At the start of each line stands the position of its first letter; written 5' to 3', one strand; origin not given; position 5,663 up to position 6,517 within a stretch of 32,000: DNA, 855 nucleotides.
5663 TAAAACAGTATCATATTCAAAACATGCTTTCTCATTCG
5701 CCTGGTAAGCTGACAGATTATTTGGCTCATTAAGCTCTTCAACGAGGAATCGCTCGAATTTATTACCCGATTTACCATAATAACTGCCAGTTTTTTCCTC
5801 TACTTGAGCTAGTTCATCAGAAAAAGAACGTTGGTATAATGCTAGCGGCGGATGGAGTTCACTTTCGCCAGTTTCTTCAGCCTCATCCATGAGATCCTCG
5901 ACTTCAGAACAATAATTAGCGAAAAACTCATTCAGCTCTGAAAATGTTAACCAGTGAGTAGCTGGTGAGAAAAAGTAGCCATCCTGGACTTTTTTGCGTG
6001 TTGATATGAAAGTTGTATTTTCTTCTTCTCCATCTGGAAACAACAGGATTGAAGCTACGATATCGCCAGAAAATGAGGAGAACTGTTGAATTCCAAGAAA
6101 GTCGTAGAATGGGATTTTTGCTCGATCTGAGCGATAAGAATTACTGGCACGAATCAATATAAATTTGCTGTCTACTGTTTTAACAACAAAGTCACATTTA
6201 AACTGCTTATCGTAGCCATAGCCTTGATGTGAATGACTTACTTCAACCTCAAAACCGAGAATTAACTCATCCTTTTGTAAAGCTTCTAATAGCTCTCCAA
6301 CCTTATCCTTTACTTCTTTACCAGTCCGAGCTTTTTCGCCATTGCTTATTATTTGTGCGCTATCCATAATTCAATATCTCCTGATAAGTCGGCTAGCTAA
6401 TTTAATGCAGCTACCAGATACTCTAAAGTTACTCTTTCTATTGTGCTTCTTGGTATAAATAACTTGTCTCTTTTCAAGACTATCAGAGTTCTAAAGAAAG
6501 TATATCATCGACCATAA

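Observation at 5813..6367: The restriction enzyme is a fusion: an unrecognised N-terminal domain of ~170-185 aa on an MspI-like core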

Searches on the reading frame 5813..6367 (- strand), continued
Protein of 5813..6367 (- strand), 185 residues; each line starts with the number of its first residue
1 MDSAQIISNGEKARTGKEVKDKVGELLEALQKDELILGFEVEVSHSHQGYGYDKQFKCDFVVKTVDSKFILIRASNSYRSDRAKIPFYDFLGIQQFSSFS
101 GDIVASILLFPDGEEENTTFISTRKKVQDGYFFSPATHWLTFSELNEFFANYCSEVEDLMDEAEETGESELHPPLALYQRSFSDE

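Call 72: find_encoding_contigs(protein=P0201, flank=8000, max_places=3)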
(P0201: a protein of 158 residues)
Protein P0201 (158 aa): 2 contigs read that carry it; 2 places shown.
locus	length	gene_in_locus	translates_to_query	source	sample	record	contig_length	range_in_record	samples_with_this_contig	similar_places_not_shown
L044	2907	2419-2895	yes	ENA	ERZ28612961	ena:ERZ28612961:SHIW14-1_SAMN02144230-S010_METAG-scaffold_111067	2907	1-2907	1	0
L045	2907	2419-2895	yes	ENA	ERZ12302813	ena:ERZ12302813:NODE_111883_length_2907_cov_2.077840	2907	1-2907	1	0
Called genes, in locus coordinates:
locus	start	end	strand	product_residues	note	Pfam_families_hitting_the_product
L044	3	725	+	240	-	?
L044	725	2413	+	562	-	PF04471:Mrr_cat, PF00270:DEAD, PF04851:ResIII, PF18766:SWI2_SNF2 (weak), PF00271:Helicase_C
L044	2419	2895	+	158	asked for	-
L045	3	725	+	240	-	?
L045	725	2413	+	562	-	PF04471:Mrr_cat, PF00270:DEAD, PF04851:ResIII, PF18766:SWI2_SNF2 (weak), PF00271:Helicase_C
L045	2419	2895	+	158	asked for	-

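Call 73: search_protein_families(library=padloc, proteins=[L002:2287-3996:+, P0168, P0147, L007:2160-3395:+, L002:2-2290:+], max_evalue=0.001)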
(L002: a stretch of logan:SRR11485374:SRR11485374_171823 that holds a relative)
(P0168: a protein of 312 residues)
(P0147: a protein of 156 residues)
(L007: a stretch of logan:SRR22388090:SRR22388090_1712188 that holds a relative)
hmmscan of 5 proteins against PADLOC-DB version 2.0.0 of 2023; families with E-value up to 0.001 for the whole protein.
L002:2287-3996:+ (569 aa): 23 families
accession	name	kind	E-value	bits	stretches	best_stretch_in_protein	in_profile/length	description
PDLC03659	mREase_IV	-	3.9e-41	138.9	1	158-499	239-570/945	Type IV methyl-directed restriction enzyme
PDLC03658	mREase_IV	-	5.3e-33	111.8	1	156-498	240-561/953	Type IV methyl-directed restriction enzyme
PDLC02707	PbeA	-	1.9e-29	100.8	2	130-339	245-462/672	PbeA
PDLC03049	REase_I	-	2.5e-27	93.3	1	134-502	164-546/807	Type I restriction enzyme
PDLC02704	PbeA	-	1e-25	88.3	3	380-519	530-668/682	PbeA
PDLC03047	REase_I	-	8.5e-20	68.1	2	139-311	345-508/1107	Type I restriction enzyme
PDLC02706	PbeA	-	3.1e-19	67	2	425-519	602-698/722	PbeA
PDLC02705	PbeA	-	1.3e-18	64.5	1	378-525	523-660/691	PbeA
PDLC03042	REase_I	-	1.8e-13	46.8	1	345-490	689-838/1170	Type I restriction enzyme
PDLC03597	REase_MTase_IIG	-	1e-08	31.3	1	26-202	49-232/1646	Type IIG restriction enzyme-methyltransferase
PDLC00631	ZorD1|ZorD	-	3.6e-08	29.6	1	13-84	949-1019/1071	"SWI2/SNF2 helicase, Mrr-like nuclease"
PDLC02703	PbeA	-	1.1e-07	28.9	1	430-497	547-616/626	PbeA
PDLC03928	PsyrT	-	1.3e-06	25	1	377-486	238-339/689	-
PDLC04815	PDC-S02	-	1.7e-06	25.6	1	16-123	209-317/346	-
PDLC02865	DpdF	-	3.7e-05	19.5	1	376-495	973-1083/1499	DpdF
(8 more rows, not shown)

P0168 (312 aa): 1 family
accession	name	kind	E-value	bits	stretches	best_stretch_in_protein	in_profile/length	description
PDLC03449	REase_II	-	4.3e-12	43.7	1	2-148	3-149/399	Type II restriction enzyme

P0147 (156 aa): 0 families

L007:2160-3395:+ (412 aa): 0 families

L002:2-2290:+ (762 aa): 0 families

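Call 74: find_homologous_proteins(query=P0132, max_evalue=1e-10)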
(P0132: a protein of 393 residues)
Query P0132 (393 aa): 6 proteins with E <= 1e-10 among 4026 candidates.
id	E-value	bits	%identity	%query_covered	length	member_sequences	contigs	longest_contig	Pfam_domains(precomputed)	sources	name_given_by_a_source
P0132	1.1e-259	879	100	100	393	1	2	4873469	PF09208.17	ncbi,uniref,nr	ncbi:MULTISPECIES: MspI family type II restriction endonuclease [Bacillaceae]|uniref:MspI family typ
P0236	2.2e-100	355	44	99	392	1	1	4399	PF09208.17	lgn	-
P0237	8.6e-86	307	39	100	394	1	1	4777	PF09208.17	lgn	-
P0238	1.5e-76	277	39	99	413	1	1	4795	PF09208.17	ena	-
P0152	1.5e-73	267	38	99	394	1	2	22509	PF09208.17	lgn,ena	-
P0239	1.8e-57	214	37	86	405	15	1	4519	PF09208.17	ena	-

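Call 85: search_protein_families(library=pfam, proteins=[P0168], max_evalue=0.01)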
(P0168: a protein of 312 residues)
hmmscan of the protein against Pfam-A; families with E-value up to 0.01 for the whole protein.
P0168 (312 aa): 0 families

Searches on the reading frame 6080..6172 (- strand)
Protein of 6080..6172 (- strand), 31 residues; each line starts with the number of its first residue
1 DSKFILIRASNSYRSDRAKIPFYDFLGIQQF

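Call 48: search_solved_structures(query=window:6080-6172:-, max_evalue=10, show_alignments=5)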
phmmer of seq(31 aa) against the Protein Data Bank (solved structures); distinct sequences matched with E-value up to 10: 0.
